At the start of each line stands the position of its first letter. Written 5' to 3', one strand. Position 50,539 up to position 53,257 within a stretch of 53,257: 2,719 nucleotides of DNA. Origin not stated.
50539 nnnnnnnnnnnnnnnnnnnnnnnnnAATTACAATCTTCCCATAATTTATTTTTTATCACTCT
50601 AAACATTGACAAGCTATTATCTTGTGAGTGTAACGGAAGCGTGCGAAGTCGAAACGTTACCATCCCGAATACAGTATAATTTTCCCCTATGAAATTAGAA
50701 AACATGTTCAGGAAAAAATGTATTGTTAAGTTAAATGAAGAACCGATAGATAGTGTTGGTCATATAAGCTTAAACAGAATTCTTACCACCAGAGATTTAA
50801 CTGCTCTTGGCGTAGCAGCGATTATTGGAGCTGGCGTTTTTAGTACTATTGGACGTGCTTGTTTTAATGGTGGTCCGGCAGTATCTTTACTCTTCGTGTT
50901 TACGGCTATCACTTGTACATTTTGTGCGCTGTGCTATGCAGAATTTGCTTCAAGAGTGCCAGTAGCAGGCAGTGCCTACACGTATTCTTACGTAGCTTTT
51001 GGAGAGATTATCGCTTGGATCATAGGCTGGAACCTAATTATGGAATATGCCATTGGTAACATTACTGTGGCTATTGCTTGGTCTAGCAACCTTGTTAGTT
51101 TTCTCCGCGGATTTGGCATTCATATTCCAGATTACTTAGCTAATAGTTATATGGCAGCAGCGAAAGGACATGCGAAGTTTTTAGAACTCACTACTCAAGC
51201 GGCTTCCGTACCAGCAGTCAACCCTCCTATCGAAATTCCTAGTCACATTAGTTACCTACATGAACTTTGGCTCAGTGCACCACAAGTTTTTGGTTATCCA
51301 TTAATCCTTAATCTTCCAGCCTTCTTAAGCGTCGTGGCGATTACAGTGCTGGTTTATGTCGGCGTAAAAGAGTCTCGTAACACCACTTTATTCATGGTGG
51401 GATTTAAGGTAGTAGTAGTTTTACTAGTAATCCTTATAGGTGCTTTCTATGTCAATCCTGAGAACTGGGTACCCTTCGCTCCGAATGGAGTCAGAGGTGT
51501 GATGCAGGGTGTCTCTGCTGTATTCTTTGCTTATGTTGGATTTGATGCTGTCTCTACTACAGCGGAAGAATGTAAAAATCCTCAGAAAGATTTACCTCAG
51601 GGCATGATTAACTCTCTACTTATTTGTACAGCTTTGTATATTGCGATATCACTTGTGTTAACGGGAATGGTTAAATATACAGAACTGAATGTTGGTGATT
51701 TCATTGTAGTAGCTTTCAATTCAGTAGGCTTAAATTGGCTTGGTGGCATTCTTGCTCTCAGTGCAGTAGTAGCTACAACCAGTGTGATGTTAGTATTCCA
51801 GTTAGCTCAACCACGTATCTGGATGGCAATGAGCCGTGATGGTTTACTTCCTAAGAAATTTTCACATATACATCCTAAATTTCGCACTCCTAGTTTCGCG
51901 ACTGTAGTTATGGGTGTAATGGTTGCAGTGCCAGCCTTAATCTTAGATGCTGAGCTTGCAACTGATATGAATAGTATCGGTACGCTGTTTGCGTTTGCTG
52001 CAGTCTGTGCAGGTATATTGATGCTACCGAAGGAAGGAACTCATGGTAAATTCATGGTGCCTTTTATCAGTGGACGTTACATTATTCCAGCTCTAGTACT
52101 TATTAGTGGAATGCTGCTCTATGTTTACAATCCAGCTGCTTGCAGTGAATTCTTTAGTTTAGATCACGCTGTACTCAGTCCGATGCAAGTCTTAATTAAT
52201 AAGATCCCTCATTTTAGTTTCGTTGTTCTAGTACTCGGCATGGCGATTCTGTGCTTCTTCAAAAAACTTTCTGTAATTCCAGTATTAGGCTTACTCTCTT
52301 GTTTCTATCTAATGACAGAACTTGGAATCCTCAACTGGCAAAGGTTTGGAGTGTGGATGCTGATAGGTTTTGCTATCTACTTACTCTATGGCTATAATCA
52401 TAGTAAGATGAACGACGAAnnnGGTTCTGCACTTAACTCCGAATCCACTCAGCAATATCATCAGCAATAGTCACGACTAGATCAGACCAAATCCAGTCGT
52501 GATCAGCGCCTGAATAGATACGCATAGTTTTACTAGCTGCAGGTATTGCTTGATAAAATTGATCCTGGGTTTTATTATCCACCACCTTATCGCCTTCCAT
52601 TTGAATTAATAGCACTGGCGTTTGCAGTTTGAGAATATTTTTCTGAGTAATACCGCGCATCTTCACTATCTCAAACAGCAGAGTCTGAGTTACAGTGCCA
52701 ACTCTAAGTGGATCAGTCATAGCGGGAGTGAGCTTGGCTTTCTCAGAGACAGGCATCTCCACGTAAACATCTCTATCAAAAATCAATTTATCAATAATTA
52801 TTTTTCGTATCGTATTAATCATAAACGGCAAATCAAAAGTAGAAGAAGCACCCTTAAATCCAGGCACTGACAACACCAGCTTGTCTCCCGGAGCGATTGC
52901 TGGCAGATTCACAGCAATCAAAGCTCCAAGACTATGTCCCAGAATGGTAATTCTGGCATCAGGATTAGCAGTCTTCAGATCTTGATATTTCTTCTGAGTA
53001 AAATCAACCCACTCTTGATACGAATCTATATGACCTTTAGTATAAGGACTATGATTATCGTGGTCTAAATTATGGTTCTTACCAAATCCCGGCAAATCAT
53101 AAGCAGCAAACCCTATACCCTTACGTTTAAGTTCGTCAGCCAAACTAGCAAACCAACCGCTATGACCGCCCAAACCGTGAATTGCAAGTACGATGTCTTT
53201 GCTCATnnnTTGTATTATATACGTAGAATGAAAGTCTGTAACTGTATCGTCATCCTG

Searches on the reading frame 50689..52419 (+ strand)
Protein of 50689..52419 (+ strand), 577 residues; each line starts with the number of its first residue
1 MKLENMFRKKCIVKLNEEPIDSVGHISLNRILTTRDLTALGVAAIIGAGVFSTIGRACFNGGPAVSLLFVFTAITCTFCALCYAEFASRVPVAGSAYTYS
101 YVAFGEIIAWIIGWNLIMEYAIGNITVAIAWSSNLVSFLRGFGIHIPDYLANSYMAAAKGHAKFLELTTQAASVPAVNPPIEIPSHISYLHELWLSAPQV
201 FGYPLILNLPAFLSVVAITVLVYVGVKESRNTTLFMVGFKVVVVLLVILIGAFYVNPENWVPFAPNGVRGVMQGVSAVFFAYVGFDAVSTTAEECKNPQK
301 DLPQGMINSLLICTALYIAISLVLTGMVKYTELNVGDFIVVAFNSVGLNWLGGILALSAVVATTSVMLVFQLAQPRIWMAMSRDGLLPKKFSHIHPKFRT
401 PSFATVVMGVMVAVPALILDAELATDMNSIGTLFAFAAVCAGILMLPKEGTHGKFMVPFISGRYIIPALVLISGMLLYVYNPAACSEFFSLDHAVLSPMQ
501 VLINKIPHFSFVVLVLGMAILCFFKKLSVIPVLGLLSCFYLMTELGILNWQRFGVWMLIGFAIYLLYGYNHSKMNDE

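Call 65: search_protein_families(library=pfam, proteins=[window:50689-52419:+], max_evalue=0.0001)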
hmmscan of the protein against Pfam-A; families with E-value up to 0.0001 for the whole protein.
window:50689-52419:+ (577 aa): 3 families
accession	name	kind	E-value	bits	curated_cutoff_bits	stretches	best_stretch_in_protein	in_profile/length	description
PF13520.12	AA_permease_2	-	7.3e-46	157.4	27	1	32-480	1-402/427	Amino acid permease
PF00324.27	AA_permease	-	7.8e-31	107.7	24.6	1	39-443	4-378/470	Amino acid permease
PF13906.12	AA_permease_C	-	4.1e-12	46.4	27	1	529-572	8-51/51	C-terminus of AA_permease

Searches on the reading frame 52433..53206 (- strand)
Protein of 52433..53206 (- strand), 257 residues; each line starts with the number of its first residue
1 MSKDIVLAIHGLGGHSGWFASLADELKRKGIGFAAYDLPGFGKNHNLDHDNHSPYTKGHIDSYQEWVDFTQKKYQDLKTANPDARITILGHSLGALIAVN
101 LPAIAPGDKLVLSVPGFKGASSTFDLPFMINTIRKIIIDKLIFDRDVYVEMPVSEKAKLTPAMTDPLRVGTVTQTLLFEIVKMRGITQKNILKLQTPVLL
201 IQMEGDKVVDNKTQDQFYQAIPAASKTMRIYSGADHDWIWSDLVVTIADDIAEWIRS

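Call 99: search_protein_families(library=pfam, proteins=[window:52433-53206:-], max_evalue=0.001)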
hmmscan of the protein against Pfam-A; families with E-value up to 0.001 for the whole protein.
window:52433-53206:- (257 aa): 6 families
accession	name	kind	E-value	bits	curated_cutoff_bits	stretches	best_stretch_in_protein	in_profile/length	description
PF12146.15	Hydrolase_4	-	2.8e-38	132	27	1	3-238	4-234/239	Serine aminopeptidase, S33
PF00561.26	Abhydrolase_1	-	4.1e-17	63.1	25.8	1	5-115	2-102/245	alpha/beta hydrolase fold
PF12697.13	Abhydrolase_6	-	9.8e-14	53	26.3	1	6-240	1-208/217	Alpha/beta hydrolase family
PF01764.32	Lipase_3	-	1.1e-05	25.8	22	1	56-99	35-78/140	Lipase (class 3)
PF20408.4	Abhydrolase_11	-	0.00021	21.6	27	0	5-101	4-93/193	Alpha/beta hydrolase domain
PF02230.22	Abhydrolase_2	-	0.00044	20.6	23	0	189-251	150-213/217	Phospholipase/Carboxylesterase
